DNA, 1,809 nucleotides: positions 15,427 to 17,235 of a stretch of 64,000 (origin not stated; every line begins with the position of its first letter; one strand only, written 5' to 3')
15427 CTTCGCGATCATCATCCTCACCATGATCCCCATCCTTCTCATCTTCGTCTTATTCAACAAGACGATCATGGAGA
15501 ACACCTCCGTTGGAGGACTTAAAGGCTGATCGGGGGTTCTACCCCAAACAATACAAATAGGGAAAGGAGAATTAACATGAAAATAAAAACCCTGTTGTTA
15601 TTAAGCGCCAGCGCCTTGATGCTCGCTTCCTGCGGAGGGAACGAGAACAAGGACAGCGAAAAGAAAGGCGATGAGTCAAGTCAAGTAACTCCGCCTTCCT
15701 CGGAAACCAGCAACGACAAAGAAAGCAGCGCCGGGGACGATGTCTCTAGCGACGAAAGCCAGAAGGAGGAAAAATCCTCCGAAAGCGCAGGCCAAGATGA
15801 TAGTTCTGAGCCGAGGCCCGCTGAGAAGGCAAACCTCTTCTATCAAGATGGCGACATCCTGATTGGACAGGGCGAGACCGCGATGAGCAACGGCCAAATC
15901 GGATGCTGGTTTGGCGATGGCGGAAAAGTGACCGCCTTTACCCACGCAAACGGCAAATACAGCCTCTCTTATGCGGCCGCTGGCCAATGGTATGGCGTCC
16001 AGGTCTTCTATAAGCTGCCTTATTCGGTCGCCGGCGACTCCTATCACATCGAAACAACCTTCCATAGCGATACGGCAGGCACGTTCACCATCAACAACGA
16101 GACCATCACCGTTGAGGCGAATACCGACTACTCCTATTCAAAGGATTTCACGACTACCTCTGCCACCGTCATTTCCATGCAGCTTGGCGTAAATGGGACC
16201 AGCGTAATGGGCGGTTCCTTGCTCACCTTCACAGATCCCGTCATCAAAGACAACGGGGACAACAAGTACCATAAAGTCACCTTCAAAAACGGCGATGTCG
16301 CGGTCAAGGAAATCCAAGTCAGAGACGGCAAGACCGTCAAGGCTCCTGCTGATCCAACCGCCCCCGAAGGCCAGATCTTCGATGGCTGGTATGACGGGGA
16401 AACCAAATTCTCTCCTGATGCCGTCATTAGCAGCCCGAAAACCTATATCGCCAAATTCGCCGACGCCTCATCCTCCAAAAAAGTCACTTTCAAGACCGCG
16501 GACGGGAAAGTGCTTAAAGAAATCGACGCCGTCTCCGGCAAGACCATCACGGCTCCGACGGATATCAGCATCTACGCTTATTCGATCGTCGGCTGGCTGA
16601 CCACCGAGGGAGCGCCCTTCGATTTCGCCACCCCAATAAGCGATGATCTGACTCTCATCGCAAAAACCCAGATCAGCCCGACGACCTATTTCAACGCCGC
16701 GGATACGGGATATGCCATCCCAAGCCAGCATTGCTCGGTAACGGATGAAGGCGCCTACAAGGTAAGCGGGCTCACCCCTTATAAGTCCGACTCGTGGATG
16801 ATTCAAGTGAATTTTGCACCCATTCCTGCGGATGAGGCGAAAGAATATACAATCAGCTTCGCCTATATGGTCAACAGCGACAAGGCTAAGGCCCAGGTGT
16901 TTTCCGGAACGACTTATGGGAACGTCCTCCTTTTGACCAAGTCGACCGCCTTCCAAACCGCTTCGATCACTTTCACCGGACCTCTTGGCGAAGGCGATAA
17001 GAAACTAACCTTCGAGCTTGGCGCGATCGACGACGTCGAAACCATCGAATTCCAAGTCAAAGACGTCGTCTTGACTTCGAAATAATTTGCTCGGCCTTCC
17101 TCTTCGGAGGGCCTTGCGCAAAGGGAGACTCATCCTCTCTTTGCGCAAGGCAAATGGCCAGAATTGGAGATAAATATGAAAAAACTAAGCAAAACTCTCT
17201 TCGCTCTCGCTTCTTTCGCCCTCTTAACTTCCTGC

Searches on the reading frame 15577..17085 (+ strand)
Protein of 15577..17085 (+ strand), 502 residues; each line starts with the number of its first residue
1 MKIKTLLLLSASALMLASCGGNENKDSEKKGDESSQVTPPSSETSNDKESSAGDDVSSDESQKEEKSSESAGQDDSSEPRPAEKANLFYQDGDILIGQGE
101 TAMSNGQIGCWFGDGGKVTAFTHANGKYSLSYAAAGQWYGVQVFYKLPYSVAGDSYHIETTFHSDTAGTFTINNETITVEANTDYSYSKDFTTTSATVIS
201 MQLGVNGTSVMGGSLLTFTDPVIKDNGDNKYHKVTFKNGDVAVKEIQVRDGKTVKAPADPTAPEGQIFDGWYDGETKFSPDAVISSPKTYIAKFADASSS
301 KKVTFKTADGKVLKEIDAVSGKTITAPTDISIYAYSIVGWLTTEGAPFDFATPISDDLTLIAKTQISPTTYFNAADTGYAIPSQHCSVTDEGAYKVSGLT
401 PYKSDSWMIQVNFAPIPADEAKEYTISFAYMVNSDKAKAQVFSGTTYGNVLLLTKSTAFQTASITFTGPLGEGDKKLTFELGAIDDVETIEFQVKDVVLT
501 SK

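Call 78: search_protein_families(library=pfam, proteins=[window:15577-17085:+], max_evalue=0.00001)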
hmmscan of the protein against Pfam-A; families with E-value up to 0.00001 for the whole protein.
window:15577-17085:+ (502 aa): 1 family
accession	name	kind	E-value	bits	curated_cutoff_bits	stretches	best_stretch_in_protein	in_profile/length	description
PF09479.16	Flg_new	-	7.1e-11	42.5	27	1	232-293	1-65/65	Listeria-Bacteroides repeat domain (List_Bact_rpt)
